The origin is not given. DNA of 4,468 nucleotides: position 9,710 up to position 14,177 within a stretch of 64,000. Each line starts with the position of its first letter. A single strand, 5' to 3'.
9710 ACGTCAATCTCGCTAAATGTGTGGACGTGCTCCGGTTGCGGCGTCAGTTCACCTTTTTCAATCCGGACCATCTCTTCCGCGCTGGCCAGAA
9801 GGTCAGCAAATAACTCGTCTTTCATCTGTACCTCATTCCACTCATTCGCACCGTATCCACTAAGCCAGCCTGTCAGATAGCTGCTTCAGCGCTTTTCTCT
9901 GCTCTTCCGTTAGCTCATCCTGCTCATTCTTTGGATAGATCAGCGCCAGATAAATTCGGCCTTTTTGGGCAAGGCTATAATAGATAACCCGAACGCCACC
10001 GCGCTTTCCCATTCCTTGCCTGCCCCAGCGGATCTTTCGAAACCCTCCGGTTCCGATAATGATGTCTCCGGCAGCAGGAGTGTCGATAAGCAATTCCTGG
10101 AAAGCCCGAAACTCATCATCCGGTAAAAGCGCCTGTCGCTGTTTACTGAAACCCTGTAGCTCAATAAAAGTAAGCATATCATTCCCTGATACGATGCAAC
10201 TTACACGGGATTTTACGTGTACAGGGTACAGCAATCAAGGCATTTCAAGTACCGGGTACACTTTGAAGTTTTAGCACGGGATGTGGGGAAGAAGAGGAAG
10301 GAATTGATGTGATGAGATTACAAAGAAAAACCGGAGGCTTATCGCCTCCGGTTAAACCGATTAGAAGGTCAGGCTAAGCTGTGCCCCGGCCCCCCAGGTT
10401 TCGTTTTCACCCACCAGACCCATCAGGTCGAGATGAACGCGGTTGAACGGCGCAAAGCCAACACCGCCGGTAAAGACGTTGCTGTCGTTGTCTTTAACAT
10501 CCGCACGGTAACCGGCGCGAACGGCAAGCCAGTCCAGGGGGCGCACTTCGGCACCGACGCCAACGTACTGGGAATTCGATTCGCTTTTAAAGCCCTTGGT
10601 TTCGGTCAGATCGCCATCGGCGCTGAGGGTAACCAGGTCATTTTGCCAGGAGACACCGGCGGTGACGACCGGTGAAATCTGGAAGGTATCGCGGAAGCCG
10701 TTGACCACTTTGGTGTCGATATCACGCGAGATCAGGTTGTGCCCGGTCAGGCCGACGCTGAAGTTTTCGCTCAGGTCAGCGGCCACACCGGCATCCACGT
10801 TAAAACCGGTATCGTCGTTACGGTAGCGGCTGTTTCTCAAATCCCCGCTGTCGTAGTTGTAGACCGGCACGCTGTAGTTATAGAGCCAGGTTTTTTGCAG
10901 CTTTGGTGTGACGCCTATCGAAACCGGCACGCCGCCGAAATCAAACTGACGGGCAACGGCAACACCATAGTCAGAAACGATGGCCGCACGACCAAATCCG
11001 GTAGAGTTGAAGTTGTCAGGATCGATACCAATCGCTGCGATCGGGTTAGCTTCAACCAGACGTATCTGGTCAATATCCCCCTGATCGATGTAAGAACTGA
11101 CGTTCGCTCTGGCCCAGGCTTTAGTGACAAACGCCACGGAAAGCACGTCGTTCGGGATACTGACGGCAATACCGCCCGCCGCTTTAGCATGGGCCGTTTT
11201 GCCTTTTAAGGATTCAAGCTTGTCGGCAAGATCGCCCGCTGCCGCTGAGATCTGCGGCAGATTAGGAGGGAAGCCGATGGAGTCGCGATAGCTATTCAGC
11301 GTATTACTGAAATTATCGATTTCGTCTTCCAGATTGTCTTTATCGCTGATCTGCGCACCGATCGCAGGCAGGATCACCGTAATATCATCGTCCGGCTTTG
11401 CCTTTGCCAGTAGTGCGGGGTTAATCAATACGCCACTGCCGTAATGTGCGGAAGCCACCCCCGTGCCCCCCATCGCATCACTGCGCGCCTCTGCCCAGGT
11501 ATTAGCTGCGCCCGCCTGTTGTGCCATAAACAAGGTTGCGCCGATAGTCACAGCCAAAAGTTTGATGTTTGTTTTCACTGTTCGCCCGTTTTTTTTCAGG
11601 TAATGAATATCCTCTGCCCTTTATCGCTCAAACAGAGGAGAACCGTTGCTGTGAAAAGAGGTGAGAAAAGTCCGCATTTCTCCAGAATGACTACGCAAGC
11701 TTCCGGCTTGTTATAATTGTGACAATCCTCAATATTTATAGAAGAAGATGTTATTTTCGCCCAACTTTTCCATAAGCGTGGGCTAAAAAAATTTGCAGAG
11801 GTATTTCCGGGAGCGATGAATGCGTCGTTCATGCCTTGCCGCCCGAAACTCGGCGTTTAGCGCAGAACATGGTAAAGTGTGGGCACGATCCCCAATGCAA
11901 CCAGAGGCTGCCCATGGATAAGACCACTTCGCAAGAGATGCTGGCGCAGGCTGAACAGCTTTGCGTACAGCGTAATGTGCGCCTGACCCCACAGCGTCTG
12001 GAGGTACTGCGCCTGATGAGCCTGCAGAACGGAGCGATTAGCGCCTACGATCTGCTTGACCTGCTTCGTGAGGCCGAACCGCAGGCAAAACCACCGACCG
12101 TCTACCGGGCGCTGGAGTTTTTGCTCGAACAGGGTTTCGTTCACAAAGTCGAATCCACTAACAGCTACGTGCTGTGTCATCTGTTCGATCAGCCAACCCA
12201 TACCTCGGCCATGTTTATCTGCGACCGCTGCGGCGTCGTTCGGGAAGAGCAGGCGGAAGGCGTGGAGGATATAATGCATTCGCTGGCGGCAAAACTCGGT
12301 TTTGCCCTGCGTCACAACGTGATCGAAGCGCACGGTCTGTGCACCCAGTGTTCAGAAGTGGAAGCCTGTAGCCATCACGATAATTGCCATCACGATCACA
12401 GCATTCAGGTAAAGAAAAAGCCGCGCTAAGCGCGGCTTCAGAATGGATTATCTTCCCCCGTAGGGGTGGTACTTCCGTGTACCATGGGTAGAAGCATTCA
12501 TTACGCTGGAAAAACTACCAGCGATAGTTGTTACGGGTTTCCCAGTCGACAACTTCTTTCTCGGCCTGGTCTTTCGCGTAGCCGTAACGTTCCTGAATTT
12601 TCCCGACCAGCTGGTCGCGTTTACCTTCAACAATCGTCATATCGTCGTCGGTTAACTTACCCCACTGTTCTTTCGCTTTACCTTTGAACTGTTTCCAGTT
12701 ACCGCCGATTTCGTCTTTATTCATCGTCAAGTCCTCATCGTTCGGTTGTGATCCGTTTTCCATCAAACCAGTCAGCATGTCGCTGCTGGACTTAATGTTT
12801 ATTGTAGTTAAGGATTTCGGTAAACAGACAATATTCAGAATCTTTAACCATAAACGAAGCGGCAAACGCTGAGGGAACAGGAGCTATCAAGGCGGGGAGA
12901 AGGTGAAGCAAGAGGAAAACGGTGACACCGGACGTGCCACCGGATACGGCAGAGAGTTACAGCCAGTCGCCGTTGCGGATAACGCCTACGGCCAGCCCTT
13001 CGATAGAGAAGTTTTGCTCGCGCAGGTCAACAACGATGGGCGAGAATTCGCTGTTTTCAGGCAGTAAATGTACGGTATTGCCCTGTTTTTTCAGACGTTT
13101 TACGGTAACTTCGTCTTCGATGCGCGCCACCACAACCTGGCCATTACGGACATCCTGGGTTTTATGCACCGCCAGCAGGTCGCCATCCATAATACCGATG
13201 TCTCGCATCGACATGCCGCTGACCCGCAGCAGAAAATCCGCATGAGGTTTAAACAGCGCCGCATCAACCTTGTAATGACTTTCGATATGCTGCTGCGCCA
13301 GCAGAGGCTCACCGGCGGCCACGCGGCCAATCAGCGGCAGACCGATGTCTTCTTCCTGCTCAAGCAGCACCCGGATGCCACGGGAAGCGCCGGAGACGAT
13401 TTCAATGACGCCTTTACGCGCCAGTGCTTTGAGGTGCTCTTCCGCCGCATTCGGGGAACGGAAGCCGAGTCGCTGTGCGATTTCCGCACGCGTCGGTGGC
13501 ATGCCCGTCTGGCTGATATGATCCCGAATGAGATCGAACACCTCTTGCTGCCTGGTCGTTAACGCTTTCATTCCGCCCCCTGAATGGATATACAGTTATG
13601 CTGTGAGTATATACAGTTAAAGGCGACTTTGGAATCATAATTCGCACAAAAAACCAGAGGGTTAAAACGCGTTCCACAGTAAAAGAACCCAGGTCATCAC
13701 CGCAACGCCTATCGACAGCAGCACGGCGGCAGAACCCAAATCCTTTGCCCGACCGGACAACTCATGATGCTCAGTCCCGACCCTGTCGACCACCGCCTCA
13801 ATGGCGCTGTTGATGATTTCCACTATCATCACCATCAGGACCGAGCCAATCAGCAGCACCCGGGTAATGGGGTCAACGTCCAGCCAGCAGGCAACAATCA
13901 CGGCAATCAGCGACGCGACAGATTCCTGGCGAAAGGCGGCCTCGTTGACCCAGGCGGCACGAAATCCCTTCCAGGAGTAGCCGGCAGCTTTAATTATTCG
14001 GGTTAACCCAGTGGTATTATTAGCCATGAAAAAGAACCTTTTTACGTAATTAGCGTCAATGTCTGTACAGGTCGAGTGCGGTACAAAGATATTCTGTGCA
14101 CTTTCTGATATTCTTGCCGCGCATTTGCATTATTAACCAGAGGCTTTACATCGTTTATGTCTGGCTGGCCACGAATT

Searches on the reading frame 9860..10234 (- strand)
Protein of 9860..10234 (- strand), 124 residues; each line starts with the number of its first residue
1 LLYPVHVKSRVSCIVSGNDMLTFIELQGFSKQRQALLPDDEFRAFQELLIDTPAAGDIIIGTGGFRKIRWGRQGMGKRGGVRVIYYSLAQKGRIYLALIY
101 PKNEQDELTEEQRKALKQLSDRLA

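Call 28: search_protein_families(library=pfam, proteins=[window:9860-10234:-], max_evalue=0.001)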
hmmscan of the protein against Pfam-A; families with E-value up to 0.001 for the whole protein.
window:9860-10234:- (124 aa): 1 family
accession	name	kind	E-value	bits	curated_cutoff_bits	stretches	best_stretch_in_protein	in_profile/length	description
PF06296.18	RelE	-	9.2e-08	32.8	27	1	63-123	41-100/120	RelE toxin of RelE / RelB toxin-antitoxin system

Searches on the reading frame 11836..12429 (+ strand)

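Call 28: search_protein_families(library=pfam, proteins=[window:11836-12429:+], max_evalue=0.001)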
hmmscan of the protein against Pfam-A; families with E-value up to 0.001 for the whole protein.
window:11836-12429:+ (197 aa): 1 family
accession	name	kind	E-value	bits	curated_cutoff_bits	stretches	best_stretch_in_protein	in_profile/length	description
PF01475.25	FUR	-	1.7e-14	54.4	23.1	1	46-164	2-119/121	Ferric uptake regulator family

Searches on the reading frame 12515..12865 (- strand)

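Call 28: search_protein_families(library=pfam, proteins=[window:12515-12865:-], max_evalue=0.001)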
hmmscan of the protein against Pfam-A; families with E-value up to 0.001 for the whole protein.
window:12515-12865:- (116 aa): 1 family
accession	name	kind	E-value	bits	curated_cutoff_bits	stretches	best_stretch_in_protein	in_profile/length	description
PF05532.17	CsbD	-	9.2e-23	80.3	40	1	51-103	1-53/53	CsbD-like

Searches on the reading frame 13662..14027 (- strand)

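Call 28: search_protein_families(library=pfam, proteins=[window:13662-14027:-], max_evalue=0.001)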
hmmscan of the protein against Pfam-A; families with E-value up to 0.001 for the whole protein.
window:13662-14027:- (121 aa): 1 family
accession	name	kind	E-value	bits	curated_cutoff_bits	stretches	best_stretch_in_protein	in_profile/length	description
PF01219.24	DAGK_prokar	-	4.5e-35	120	22.3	1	16-117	1-102/102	Prokaryotic diacylglycerol kinase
